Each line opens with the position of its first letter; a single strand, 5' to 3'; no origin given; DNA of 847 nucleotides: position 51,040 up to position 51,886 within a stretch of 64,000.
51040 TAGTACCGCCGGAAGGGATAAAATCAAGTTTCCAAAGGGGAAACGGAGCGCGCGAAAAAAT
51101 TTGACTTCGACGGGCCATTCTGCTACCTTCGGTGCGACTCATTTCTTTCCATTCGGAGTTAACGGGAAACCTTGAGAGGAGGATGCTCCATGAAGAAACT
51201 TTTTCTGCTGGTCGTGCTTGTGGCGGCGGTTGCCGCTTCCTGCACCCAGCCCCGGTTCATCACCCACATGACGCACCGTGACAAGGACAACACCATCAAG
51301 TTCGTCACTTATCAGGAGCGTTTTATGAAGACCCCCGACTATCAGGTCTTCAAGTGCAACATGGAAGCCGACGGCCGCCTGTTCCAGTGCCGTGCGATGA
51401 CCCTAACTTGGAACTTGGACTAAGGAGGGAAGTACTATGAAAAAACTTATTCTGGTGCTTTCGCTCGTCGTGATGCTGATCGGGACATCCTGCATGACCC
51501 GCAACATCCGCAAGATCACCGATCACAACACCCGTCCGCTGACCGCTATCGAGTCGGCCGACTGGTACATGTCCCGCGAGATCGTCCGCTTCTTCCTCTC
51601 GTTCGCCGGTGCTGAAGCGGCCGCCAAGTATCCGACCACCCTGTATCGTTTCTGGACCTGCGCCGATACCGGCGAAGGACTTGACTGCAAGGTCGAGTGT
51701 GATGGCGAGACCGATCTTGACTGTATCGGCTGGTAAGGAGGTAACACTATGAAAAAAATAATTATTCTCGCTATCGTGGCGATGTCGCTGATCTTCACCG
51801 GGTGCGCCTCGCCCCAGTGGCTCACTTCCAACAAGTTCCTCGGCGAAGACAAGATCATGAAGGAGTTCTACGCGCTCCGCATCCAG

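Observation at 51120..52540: Operon of four paralogous small lipoproteins with a conserved C-N-x-x-D-x(3-4)-[FL]-x-Q-C disulfide-loop motif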

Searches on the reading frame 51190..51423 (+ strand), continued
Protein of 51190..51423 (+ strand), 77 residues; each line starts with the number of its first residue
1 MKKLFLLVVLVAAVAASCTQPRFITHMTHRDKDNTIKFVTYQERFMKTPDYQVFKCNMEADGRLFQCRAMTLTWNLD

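Call 88: search_protein_families(library=pfam, proteins=[L011:9357-9608:+], max_evalue=0.1)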
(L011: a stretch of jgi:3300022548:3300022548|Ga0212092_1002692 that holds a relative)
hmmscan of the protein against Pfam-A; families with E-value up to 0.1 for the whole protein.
L011:9357-9608:+ (83 aa): 1 family
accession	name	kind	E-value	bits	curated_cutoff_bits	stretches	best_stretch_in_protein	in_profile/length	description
PF21827.1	New_glue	-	0.019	15.1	31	1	12-71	5-64/94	New glue protein family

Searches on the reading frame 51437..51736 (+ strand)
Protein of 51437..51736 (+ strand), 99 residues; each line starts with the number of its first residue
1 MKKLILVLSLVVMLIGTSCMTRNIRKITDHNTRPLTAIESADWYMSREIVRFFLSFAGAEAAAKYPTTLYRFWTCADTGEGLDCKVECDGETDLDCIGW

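Call 3: search_protein_families(library=pfam, proteins=[window:51437-51736:+], max_evalue=1)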
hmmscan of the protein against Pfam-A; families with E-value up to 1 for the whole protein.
window:51437-51736:+ (99 aa): 1 family
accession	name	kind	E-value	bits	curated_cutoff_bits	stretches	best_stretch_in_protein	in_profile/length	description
PF08139.17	LPAM_1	-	0.11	13.5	20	1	1-14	1-14/18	Prokaryotic membrane lipoprotein lipid attachment site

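Call 4: search_protein_families(library=ncbifam, proteins=[window:51437-51736:+], max_evalue=1)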
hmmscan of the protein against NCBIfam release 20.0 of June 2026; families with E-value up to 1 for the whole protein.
window:51437-51736:+ (99 aa): 1 family
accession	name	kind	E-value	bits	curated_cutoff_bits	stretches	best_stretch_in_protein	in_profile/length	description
NF038040.1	phero_PhrK_fam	equivalog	0.32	11.3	35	1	1-16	1-16/40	PhrK family phosphatase-inhibitory pheromone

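Call 33: search_protein_families(library=padloc, proteins=[window:51437-51736:+], max_evalue=1)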
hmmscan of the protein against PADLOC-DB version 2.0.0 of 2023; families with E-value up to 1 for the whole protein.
window:51437-51736:+ (99 aa): 0 families

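Call 34: search_protein_families(library=phrogs, proteins=[window:51437-51736:+], max_evalue=1)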
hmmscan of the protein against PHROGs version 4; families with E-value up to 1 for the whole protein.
window:51437-51736:+ (99 aa): 1 family
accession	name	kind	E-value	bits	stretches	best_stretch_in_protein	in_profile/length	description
phrog_12591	-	unknown function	0.5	11.2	0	1-61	10-83/198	-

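Call 54: predict_structure(alignment_id=A4)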
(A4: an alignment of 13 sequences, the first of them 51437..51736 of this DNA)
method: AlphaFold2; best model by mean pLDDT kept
length: 99 residues; sequences in the alignment: 13
mean_pLDDT: 76.1   pTM: 0.55
mean pLDDT of the five models: 76.1, 76.1, 73.9, 71.9, 71.2
residues with pLDDT >= 90: 2; 70-90: 72; 50-70: 17; < 50: 8
segments of 3 or more residues with pLDDT < 50: 92-99
pLDDT, mean of each block of 10 residues (from residue 1): 78 64 84 76 85 89 85 83 73 41
secondary structure, 60 per line:
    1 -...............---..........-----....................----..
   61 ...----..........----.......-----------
elements in order: H2-16 E20-29 E35-44 H45-54 H59-63 E68-77 E82-88
